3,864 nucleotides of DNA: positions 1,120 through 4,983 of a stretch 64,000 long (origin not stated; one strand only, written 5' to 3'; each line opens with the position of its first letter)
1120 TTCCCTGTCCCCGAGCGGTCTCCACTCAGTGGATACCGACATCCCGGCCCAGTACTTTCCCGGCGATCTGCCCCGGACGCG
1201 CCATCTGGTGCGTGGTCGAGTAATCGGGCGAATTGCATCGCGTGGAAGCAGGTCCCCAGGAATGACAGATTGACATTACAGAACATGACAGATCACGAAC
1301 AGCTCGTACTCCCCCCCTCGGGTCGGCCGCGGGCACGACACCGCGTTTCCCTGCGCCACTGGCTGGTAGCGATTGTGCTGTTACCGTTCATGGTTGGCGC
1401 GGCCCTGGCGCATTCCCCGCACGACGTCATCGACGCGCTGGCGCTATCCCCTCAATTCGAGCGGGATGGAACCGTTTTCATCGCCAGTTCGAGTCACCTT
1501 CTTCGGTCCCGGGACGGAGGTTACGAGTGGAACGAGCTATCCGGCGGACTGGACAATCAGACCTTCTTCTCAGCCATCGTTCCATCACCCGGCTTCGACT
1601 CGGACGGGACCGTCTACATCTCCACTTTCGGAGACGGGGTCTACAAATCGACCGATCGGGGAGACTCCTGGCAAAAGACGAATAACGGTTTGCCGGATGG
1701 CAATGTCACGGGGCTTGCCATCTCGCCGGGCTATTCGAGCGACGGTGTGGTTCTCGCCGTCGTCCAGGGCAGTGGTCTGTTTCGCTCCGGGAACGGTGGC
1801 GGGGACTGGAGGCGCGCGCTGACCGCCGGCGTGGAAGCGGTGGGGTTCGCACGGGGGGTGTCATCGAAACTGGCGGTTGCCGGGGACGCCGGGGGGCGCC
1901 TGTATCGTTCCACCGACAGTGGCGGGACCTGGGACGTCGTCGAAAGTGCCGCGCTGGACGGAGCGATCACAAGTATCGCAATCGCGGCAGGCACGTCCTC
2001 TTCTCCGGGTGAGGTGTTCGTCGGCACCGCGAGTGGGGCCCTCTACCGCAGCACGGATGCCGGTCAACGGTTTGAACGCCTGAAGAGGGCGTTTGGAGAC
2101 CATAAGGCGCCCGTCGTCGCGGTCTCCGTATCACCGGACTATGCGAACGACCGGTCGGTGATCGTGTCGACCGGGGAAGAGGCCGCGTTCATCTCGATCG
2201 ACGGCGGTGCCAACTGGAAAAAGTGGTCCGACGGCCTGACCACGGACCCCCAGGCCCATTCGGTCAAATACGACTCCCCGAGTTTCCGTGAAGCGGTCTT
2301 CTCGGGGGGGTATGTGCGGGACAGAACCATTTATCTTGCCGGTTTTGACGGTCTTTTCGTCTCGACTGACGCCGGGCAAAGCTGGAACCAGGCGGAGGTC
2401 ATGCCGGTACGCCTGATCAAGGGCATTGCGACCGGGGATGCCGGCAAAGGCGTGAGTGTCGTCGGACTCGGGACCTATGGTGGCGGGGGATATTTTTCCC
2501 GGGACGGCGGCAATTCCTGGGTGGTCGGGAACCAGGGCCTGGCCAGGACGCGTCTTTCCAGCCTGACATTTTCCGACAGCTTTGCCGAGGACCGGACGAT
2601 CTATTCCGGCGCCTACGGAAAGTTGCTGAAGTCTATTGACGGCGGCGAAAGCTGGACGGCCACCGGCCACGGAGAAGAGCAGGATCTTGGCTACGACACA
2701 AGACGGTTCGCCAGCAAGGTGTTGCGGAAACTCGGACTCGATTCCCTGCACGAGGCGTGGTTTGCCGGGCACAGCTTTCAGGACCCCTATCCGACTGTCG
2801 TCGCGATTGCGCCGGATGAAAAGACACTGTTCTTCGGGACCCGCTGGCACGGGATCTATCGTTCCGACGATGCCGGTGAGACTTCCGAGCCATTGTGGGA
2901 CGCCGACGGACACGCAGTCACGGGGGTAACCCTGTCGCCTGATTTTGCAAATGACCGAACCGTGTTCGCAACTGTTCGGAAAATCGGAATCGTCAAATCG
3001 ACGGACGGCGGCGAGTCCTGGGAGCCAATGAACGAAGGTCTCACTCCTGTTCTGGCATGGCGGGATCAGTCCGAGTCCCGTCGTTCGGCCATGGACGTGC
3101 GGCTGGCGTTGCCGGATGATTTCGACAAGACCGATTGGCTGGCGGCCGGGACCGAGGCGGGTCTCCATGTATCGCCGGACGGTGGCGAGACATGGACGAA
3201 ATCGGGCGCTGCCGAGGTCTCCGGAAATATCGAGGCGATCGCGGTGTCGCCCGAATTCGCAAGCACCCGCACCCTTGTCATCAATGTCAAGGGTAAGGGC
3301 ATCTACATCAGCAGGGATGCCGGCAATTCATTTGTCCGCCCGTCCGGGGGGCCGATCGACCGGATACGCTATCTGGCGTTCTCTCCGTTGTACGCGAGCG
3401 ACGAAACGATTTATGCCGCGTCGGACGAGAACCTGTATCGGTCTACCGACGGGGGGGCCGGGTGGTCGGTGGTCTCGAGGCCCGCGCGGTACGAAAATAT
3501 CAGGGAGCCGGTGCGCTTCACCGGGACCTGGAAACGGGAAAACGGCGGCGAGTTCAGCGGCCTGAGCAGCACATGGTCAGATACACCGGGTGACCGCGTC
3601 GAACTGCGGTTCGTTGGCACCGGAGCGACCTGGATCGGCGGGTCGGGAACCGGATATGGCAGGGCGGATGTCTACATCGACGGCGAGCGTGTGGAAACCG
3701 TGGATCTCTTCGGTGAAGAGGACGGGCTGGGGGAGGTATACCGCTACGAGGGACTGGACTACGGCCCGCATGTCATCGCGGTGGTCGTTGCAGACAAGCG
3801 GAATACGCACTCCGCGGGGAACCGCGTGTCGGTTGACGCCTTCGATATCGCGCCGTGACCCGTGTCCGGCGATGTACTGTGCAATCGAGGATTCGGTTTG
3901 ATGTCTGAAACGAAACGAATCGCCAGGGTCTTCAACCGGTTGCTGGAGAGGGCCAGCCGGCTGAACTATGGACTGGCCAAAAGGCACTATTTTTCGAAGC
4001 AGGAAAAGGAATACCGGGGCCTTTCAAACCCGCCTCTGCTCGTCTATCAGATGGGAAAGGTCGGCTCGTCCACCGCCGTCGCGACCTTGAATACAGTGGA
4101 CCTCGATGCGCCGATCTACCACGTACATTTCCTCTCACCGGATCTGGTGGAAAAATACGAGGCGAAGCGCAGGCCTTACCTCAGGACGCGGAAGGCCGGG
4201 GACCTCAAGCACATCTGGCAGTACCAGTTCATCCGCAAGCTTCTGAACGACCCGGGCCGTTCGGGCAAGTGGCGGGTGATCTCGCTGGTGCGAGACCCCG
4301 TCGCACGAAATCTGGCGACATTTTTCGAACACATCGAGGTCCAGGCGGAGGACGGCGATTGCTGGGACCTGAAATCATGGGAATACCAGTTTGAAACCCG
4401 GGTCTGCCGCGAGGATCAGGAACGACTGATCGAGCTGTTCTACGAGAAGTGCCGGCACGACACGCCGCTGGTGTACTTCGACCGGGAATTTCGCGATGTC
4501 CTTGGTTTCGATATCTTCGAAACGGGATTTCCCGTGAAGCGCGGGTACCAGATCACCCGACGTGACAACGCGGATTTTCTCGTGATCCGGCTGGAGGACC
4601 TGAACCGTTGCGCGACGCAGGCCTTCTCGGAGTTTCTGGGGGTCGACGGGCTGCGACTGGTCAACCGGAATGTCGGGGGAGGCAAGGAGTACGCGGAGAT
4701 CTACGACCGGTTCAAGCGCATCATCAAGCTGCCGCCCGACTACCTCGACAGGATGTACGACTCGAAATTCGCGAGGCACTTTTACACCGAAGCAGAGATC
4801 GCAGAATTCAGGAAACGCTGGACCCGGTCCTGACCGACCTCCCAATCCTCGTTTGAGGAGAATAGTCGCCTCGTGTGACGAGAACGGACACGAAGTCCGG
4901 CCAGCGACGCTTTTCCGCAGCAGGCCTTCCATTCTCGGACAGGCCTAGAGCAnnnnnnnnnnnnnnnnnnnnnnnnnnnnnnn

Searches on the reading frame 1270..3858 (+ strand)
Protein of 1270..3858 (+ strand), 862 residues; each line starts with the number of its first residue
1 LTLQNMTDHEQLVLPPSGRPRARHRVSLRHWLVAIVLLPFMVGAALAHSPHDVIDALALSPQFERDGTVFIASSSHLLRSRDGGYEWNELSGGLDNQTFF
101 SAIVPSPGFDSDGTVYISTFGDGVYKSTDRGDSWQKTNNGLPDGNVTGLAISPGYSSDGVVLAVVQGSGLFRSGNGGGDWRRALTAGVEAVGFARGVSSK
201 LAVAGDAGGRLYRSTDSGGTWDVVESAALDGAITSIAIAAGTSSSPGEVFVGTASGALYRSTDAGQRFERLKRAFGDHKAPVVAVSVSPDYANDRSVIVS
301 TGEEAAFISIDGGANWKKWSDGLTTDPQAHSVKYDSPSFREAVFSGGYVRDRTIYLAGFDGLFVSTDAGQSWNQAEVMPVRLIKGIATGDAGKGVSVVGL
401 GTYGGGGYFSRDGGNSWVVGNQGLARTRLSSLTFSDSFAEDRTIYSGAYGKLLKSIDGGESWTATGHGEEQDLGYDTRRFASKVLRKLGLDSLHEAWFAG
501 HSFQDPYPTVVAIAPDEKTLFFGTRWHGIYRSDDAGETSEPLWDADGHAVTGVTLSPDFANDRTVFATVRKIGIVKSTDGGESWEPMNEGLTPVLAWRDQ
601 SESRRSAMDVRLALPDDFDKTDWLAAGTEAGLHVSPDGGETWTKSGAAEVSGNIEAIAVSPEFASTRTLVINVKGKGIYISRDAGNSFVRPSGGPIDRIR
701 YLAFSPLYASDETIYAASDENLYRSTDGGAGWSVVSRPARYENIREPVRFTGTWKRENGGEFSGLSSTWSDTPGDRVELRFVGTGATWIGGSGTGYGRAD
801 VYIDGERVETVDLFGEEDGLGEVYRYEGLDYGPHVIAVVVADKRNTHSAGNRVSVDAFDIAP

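Call 84: search_protein_families(library=pfam, proteins=[window:1270-3858:+], max_evalue=0.001)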
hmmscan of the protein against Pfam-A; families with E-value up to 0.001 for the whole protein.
window:1270-3858:+ (862 aa): 4 families
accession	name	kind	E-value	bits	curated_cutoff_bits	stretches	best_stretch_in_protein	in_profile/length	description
PF15902.12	Sortilin-Vps10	-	5.6e-34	118.1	33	3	210-323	2-116/446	Sortilin, neurotensin receptor 3,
PF02012.26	BNR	-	9.5e-14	49.6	27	0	577-585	3-11/12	BNR/Asp-box repeat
PF14870.12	PSII_BNR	-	1.1e-10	41.7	27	0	70-320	33-270/303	Photosynthesis system II assembly factor YCF48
PF17996.7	CE2_N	-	0.00073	20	27.9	0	768-841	13-83/108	Carbohydrate esterase 2 N-terminal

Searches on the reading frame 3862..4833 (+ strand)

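Call 84: search_protein_families(library=pfam, proteins=[window:3862-4833:+], max_evalue=0.001)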
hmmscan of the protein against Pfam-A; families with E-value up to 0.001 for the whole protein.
window:3862-4833:+ (323 aa): 1 family
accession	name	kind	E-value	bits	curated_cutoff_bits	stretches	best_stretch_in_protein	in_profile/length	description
PF10364.14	NKWYS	-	2e-21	76.9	25.1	1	187-309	18-139/139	Putative capsular polysaccharide synthesis protein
